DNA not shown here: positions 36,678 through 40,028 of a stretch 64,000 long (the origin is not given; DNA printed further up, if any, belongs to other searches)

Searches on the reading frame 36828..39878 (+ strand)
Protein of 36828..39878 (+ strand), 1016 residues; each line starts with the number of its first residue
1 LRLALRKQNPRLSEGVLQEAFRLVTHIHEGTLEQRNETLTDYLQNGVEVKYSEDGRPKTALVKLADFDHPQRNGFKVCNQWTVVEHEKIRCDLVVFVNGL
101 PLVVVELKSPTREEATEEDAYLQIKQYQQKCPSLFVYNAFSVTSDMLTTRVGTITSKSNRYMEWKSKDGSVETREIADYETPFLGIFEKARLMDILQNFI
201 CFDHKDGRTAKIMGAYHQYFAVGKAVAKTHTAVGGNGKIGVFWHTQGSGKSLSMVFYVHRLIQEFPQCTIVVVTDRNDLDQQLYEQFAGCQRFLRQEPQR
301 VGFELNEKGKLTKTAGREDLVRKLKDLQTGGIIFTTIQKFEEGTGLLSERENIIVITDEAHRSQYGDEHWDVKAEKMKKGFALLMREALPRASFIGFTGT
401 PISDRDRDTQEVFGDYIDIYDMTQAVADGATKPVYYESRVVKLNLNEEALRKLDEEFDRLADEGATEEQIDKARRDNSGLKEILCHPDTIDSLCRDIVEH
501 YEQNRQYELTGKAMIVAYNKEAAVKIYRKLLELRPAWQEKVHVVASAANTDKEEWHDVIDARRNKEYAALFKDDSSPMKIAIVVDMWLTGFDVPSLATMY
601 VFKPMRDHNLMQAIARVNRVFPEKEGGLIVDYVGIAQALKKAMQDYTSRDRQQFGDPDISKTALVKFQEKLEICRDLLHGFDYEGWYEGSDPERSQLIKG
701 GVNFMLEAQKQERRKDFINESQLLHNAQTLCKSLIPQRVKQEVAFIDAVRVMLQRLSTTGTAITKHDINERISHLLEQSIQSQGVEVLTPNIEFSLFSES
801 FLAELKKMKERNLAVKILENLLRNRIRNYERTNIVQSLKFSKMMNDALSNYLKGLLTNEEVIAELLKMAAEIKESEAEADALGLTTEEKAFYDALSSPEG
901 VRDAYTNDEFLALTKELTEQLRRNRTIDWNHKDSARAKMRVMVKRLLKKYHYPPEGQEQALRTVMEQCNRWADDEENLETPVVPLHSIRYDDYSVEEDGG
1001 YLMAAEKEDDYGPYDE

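Call 74: search_protein_families(library=pfam, proteins=[window:36828-39878:+], max_evalue=0.01)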
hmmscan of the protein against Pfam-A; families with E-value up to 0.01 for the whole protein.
window:36828-39878:+ (1016 aa): 7 families
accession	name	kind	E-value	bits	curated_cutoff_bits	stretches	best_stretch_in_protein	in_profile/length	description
PF11867.13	T1RH-like_C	-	1.5e-87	294.5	26.8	1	661-973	12-328/329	Type I restriction enzyme HindI endonuclease subunit-like, C-terminal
PF18766.7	SWI2_SNF2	-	1.7e-73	247.3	26.7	1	217-468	1-219/221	SWI2/SNF2 ATPase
PF04313.20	HSDR_N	-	2.2e-32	113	25.1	1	4-159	53-197/198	Type I restriction enzyme R protein N terminus (HSDR_N)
PF22679.2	T1R_D3-like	-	3.4e-20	73.5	27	1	571-632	93-156/158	Type I restriction enzyme subunit R domain 3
PF04851.21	ResIII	-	2.7e-19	70.1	22.5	1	224-402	14-163/164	Type III restriction enzyme, res subunit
PF00270.35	DEAD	-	7.1e-05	23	26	1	247-403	24-162/167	DEAD/DEAH box helicase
PF16725.10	Nucleolin_bd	-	0.0053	17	27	0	606-654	8-53/70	Nucleolin binding domain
